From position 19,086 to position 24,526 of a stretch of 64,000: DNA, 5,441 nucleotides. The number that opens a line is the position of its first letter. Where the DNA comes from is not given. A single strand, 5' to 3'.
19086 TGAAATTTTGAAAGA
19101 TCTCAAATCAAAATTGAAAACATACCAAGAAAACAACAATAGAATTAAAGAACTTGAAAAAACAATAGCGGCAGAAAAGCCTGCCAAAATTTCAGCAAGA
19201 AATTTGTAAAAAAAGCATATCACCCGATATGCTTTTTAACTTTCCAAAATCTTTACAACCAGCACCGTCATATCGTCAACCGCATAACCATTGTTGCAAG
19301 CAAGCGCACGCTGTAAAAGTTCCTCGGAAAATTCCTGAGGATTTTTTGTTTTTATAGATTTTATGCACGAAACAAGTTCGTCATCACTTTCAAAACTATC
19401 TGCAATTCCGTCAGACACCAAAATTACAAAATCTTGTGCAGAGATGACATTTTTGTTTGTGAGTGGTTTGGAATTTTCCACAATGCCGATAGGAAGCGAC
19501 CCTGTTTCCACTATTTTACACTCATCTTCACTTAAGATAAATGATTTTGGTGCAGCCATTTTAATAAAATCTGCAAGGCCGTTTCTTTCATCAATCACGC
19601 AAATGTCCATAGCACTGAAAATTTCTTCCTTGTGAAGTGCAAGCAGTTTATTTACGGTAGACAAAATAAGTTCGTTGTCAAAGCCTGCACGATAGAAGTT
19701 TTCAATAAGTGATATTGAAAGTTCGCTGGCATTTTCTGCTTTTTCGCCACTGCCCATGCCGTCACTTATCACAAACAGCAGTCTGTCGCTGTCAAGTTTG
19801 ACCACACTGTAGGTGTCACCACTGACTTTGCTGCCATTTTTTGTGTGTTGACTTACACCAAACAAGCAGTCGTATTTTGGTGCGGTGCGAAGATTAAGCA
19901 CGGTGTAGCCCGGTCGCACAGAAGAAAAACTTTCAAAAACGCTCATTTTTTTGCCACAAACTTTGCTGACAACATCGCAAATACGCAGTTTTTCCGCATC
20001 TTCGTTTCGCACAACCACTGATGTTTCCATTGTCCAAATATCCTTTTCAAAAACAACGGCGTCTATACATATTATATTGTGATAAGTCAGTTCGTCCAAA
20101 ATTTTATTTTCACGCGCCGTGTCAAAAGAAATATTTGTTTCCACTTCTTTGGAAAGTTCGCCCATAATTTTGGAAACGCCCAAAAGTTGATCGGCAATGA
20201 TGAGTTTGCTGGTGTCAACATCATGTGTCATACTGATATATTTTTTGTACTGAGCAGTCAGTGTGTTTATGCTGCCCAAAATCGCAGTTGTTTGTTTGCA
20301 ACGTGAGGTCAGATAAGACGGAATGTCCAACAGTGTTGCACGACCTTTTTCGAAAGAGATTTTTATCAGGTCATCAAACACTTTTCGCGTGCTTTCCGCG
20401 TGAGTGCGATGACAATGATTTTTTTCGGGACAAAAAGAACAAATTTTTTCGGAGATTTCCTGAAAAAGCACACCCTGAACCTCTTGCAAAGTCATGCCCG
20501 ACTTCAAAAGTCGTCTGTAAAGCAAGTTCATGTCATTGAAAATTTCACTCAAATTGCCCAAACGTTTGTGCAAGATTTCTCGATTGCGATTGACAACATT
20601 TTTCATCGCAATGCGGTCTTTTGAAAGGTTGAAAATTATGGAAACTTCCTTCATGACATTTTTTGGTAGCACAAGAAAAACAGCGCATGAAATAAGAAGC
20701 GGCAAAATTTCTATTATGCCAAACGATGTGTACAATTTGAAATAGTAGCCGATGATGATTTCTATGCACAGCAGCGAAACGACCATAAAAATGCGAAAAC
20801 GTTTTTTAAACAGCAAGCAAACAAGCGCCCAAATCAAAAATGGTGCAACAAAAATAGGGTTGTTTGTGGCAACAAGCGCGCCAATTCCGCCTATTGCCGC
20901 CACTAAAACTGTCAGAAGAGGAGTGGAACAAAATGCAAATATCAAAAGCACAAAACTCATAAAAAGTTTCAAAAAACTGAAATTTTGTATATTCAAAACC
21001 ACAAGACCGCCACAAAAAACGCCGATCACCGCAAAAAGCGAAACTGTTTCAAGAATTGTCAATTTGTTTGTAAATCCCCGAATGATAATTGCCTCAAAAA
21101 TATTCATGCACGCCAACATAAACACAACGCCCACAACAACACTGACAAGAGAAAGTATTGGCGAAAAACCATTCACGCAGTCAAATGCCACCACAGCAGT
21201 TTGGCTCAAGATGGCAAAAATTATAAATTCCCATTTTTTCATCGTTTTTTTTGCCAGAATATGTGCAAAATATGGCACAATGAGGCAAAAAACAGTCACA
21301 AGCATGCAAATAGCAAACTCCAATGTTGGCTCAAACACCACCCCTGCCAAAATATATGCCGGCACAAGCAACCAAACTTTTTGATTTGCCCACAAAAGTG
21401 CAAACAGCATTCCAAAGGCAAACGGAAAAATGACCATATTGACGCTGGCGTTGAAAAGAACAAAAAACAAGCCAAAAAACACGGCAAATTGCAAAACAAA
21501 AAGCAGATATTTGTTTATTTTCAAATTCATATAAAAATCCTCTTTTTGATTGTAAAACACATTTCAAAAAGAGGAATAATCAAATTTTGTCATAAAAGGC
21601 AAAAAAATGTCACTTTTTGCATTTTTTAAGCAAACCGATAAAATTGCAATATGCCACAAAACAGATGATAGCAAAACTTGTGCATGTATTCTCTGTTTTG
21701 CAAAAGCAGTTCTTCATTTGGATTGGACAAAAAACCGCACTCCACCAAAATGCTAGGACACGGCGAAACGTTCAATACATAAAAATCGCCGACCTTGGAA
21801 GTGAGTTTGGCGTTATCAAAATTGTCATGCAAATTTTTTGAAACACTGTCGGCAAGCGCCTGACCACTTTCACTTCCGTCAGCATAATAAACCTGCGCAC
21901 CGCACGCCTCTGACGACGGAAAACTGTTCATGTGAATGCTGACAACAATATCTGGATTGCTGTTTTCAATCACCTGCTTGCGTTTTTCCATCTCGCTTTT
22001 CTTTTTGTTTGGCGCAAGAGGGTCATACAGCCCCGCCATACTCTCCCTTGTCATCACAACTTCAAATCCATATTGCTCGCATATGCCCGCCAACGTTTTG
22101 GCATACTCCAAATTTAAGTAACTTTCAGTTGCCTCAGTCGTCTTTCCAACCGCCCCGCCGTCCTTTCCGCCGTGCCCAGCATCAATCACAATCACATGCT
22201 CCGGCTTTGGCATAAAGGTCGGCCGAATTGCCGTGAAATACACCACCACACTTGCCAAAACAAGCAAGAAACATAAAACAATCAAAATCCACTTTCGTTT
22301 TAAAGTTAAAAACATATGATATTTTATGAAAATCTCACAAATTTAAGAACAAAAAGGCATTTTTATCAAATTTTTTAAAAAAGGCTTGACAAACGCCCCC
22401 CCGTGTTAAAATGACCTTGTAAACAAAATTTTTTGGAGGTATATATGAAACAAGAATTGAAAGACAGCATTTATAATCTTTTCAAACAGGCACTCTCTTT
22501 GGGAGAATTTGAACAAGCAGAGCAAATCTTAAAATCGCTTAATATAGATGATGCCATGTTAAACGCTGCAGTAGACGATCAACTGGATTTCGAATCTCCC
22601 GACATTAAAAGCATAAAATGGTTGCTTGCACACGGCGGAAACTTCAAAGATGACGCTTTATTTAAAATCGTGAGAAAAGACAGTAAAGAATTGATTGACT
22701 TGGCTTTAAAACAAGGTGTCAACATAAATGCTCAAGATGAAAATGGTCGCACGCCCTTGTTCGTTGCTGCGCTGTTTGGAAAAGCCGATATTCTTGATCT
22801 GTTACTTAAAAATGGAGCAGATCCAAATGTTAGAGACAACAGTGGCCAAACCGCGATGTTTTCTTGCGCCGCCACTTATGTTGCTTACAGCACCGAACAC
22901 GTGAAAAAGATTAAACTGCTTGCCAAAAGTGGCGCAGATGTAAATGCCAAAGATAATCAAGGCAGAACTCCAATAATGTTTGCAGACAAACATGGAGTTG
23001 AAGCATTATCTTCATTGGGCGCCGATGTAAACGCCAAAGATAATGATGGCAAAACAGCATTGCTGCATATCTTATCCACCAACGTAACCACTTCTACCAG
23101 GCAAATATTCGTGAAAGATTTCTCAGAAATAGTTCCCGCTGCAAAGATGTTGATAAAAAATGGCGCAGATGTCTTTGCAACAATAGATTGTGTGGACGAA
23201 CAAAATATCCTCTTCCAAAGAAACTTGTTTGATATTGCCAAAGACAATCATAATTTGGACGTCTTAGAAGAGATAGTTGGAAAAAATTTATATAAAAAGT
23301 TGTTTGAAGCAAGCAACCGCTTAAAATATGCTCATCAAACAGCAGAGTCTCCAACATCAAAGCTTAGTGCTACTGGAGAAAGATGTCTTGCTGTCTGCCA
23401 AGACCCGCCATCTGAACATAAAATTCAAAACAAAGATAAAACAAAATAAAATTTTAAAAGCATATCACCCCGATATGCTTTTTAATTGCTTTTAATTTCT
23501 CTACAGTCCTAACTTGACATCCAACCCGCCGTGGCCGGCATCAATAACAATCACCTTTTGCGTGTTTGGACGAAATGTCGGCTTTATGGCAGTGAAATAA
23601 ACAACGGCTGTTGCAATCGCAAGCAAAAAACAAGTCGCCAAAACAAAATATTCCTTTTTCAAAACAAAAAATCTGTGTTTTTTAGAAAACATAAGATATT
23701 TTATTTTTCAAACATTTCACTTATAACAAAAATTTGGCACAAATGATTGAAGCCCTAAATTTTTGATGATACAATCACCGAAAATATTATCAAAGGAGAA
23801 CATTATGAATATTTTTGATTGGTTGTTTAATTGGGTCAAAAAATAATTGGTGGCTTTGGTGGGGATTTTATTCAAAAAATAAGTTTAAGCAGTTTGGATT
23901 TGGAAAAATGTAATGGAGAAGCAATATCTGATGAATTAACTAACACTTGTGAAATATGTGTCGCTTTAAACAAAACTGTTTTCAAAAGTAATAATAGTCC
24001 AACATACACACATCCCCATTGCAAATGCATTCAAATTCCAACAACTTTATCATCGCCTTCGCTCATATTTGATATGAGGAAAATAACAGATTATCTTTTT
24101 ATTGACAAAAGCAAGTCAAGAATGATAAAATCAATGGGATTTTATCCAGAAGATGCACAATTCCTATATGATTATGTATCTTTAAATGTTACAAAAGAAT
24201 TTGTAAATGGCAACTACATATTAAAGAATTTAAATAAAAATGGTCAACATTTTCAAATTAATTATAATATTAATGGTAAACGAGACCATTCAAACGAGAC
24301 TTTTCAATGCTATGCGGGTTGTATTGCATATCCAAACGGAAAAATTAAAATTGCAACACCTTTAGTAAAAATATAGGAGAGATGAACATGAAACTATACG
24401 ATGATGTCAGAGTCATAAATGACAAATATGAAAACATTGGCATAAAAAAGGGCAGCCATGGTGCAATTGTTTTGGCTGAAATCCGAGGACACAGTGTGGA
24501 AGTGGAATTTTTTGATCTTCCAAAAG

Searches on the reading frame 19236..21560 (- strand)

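Call 59: search_protein_families(library=pfam, proteins=[window:19236-21560:-], max_evalue=0.01)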
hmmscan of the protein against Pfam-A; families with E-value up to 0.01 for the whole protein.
window:19236-21560:- (774 aa): 4 families
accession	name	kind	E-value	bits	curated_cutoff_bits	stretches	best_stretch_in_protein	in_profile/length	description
PF19732.4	SpoIIE_N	-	4.6e-40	138.2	27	1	20-577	36-603/605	Stage II sporulation protein E N-terminal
PF07228.17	SpoIIE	-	1.2e-25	91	25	1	591-771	2-191/192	Stage II sporulation protein E (SpoIIE)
PF13672.11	PP2C_2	-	1.8e-05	24.9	24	0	579-630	11-61/209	Protein phosphatase 2C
PF00481.26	PP2C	-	0.0011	19.1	20.3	1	708-755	201-249/255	Protein phosphatase 2C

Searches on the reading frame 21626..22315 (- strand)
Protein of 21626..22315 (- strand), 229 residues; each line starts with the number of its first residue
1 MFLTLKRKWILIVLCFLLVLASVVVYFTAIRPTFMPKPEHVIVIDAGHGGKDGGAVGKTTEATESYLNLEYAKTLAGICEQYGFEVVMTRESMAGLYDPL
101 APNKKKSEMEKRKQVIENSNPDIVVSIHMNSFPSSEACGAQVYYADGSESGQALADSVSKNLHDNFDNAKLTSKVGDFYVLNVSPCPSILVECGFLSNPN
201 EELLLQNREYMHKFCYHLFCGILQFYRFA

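Call 9: search_protein_families(library=pfam, proteins=[window:21626-22315:-])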
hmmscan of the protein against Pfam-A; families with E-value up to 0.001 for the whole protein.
window:21626-22315:- (229 aa): 1 family
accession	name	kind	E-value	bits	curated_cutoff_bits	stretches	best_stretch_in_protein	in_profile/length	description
PF01520.23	Amidase_3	-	4.5e-42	144.5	27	1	42-222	1-172/174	N-acetylmuramoyl-L-alanine amidase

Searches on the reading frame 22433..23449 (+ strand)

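Call 9: search_protein_families(library=pfam, proteins=[window:22433-23449:+])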
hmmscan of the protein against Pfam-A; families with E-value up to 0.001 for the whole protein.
window:22433-23449:+ (338 aa): 5 families
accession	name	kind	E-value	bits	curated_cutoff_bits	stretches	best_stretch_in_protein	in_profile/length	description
PF13637.12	Ank_4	-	6.7e-28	96.6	22.7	3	77-125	2-50/50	Ankyrin repeats (many copies)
PF12796.13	Ank_2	-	1e-25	90.6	27.3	3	58-135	10-90/90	Ankyrin repeats (3 copies)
PF00023.36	Ank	-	4.3e-20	71.1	21.1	1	104-136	1-33/33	Ankyrin repeat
PF13857.12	Ank_5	-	1.3e-17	64.1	27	1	93-142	3-53/56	Ankyrin repeats (many copies)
PF13606.12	Ank_3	-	1e-12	47.3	22.3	1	104-133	1-30/30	Ankyrin repeat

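Call 60: search_protein_families(library=phrogs, proteins=[window:22433-23449:+], max_evalue=0.001)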
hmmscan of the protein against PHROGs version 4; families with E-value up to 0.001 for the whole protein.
window:22433-23449:+ (338 aa): 3 families
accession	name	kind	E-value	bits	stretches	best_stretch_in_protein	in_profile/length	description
phrog_9049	-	unknown function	3.8e-24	83.8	1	76-281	3261-3451/4700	-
phrog_9262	-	unknown function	1.5e-23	84.6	1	80-184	48-150/253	-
phrog_16592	-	unknown function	1.2e-14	54.3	1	69-184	143-254/974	-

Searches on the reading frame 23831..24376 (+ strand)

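Call 59: search_protein_families(library=pfam, proteins=[window:23831-24376:+], max_evalue=0.01)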
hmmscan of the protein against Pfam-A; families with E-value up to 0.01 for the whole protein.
window:23831-24376:+ (181 aa): 0 families

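Call 60: search_protein_families(library=phrogs, proteins=[window:23831-24376:+], max_evalue=0.001)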
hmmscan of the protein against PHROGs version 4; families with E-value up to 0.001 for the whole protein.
window:23831-24376:+ (181 aa): 2 families
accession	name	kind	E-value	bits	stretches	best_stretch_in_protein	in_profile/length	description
phrog_1657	-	head and packaging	2.4e-05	24.8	1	35-74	256-300/337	head morphogenesis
phrog_6577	-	unknown function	0.00031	20.2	1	20-150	173-304/1066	-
